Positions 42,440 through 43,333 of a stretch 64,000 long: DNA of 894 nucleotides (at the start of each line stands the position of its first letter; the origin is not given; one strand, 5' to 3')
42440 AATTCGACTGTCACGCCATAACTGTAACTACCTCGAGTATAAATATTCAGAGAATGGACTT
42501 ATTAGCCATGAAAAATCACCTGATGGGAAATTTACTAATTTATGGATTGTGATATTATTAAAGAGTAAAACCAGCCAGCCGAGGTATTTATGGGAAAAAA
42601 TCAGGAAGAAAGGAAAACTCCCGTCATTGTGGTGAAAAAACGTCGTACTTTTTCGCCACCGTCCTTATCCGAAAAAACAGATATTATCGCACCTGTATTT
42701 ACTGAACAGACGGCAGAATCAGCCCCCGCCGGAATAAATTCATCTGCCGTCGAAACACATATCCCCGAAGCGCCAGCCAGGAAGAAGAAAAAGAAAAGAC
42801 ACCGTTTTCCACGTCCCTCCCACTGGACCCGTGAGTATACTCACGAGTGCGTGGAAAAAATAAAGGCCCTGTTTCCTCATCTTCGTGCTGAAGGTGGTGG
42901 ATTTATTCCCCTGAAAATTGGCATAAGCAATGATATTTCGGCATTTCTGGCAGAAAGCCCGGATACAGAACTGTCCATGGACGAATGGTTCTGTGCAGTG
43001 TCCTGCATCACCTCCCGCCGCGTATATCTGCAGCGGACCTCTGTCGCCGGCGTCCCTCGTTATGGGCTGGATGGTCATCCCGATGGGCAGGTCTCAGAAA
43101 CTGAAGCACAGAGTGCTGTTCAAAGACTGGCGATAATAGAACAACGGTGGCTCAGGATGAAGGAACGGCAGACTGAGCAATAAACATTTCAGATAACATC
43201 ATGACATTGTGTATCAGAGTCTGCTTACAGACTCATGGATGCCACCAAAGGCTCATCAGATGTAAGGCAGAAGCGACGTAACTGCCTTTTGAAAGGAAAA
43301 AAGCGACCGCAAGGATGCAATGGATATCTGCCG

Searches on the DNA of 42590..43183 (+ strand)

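Call 70: search_dna_similar(query=window:42590-43183:+, collection=plasmids, mode=near, max_rows=5)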
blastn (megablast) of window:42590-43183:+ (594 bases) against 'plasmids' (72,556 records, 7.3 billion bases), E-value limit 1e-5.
Records with a match: 1471; places in all: 1490; records where one place covers at least 80% of the query: 1442.
Best place of each record, by identity: >=99% 74; 95-99% 1003; 90-95% 373; 80-90% 13; 60-80% 8.
By first word of the organism name: Escherichia 1126; Salmonella 208; Shigella 104; Klebsiella 26; Citrobacter 4; uncultured 1; Apirhabdus 1; Enterobacter 1.
By predicted mobility (MOB-suite, as given by PLSDB): conjugative 1358; mobilizable 66; non-mobilizable 47.
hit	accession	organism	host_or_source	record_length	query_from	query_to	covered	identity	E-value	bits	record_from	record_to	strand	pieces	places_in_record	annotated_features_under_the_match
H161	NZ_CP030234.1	Salmonella enterica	-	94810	1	594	100%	100.0%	0e+0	1098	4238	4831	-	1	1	ProQ/FINO family protein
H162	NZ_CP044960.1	Salmonella enterica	Homo sapiens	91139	1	594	100%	100.0%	0e+0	1098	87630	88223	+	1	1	ProQ/FINO family protein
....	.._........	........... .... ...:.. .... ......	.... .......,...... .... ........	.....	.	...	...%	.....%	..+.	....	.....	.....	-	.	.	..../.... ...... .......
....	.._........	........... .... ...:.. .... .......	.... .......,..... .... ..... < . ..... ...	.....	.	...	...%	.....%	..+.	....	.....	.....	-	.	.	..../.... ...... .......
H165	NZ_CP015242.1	Escherichia coli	Homo sapiens,stool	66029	1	594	100%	100.0%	0e+0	1098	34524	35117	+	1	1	ProQ/FINO family protein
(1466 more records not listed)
